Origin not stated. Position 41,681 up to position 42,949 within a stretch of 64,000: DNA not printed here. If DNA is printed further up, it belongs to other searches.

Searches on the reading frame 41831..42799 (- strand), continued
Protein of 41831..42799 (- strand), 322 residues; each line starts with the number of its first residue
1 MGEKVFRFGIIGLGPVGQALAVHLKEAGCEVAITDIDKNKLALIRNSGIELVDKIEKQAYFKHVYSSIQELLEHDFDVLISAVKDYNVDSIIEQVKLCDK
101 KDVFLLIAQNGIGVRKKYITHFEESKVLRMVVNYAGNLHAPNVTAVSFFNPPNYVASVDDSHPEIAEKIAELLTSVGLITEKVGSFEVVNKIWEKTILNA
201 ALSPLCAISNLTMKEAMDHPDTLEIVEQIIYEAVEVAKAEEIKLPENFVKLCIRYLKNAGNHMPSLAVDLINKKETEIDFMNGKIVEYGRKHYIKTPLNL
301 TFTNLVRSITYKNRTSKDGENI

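Call 72: search_protein_families(library=ncbifam, max_evalue=1e-10, proteins=[P0457, P0379])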
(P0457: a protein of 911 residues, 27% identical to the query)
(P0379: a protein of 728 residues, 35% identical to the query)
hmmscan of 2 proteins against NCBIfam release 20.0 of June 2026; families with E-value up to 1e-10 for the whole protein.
P0457 (911 aa): 74 families (the best 25 are shown)
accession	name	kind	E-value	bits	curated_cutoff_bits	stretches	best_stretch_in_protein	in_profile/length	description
NF009232.0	PRK12582.1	subfamily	2.6e-54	184.5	777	1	3-564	37-612/624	acyl-CoA synthetase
NF004837.0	PRK06187.1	subfamily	7.3e-49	166.4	476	1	41-451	33-443/531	long-chain-fatty-acid--CoA ligase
TIGR00745.1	apbA_panE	subfamily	5.6e-47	160.5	141.35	1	608-909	2-303/305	2-dehydropantoate 2-reductase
NF004114.0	PRK05605.1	equivalog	3.1e-43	148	766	1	159-453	194-492/575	long-chain-fatty-acid--CoA ligase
NF005801.1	PRK07656.1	equivalog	1.2e-42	146.2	657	1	49-450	31-423/500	FadD3 family acyl-CoA ligase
NF038343.1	ligase_FadD11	exception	1.4e-42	145.8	950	2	310-567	326-583/585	fatty acid--CoA ligase FadD11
NF005702.0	PRK07514.1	subfamily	1.9e-40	138.7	558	1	43-453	28-423/506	malonyl-CoA synthase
NF006572.0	PRK09088.1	equivalog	1.1e-39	136.5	696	1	184-454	135-412/491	acyl-CoA synthetase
NF005858.0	PRK07787.1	subfamily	6.3e-38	130.4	575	1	71-447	44-391/471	acyl-CoA synthetase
TIGR01923.1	menE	equivalog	8.7e-37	127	330.15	1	47-464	2-381/442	o-succinylbenzoate--CoA ligase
NF005463.0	PRK07059.1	subfamily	2.2e-36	125.4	869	1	185-454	200-481/557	long-chain-fatty-acid--CoA ligase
TIGR01733.1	AA-adenyl-dom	subfamily_domain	3.3e-35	121.7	317.4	1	70-451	22-399/409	amino acid adenylation domain-containing protein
NF004229.0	PRK05677.1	subfamily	6.6e-34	117.3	879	1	184-451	202-476/563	long-chain-fatty-acid--CoA ligase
NF005307.0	PRK06839.1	equivalog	1.8e-33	116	748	1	69-464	49-426/496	o-succinylbenzoate--CoA ligase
NF005091.0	PRK06522.2-2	equivalog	7e-33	114.1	252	1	607-906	3-295/302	2-dehydropantoate 2-reductase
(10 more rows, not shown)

P0379 (728 aa): 18 families
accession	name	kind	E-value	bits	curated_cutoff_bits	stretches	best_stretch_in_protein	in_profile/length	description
NF052455.1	HyiscapDhHadB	equivalog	4.9e-64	216.4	750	1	350-714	24-384/398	(R)-2-hydroxyisocaproyl-CoA dehydratase subunit alpha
TIGR02260.1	benz_CoA_red_B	equivalog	1.6e-51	175.3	486.55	1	331-720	9-409/413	benzoyl-CoA reductase subunit B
TIGR00745.1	apbA_panE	subfamily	5.3e-50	170.4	141.35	1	9-307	3-301/305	2-dehydropantoate 2-reductase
NF005091.0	PRK06522.2-2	equivalog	2.6e-40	138.5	252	1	7-306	3-295/302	2-dehydropantoate 2-reductase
NF005089.0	PRK06522.1-4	subfamily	1.1e-37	130.2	223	1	113-305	125-315/326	2-dehydropantoate 2-reductase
NF005092.1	PRK06522.2-3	equivalog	1.8e-37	129.1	500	1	10-306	5-293/296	2-dehydropantoate 2-reductase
NF005088.0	PRK06522.1-2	subfamily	1.5e-35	122.8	371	1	10-305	5-299/308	2-dehydropantoate 2-reductase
NF004887.0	PRK06249.1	equivalog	2.3e-30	105.9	360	1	3-303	3-306/316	putative 2-dehydropantoate 2-reductase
TIGR03191.1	benz_CoA_bzdO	equivalog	9.5e-29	100.9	448.6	1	326-602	5-279/430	benzoyl-CoA reductase, bzd-type, subunit O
NF006083.0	PRK08229.1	equivalog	3.4e-23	82.1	371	1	7-329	4-336/341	2-dehydropantoate 2-reductase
NF005094.0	PRK06522.2-5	equivalog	3e-22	79.3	382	1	10-300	5-294/307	2-dehydropantoate 2-reductase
NF009541.0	PRK12921.1-1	equivalog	1.7e-20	73.5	338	1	5-304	5-289/297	oxidoreductase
NF004311.0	PRK05708.1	equivalog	2.1e-18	66.2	378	1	9-308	6-297/305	putative 2-dehydropantoate 2-reductase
NF005093.0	PRK06522.2-4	equivalog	1.1e-15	57.8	308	1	5-307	3-296/304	2-dehydropantoate 2-reductase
NF005087.0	PRK06522.1-1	equivalog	9.1e-15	54.5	351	1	10-306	5-287/296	2-dehydropantoate 2-reductase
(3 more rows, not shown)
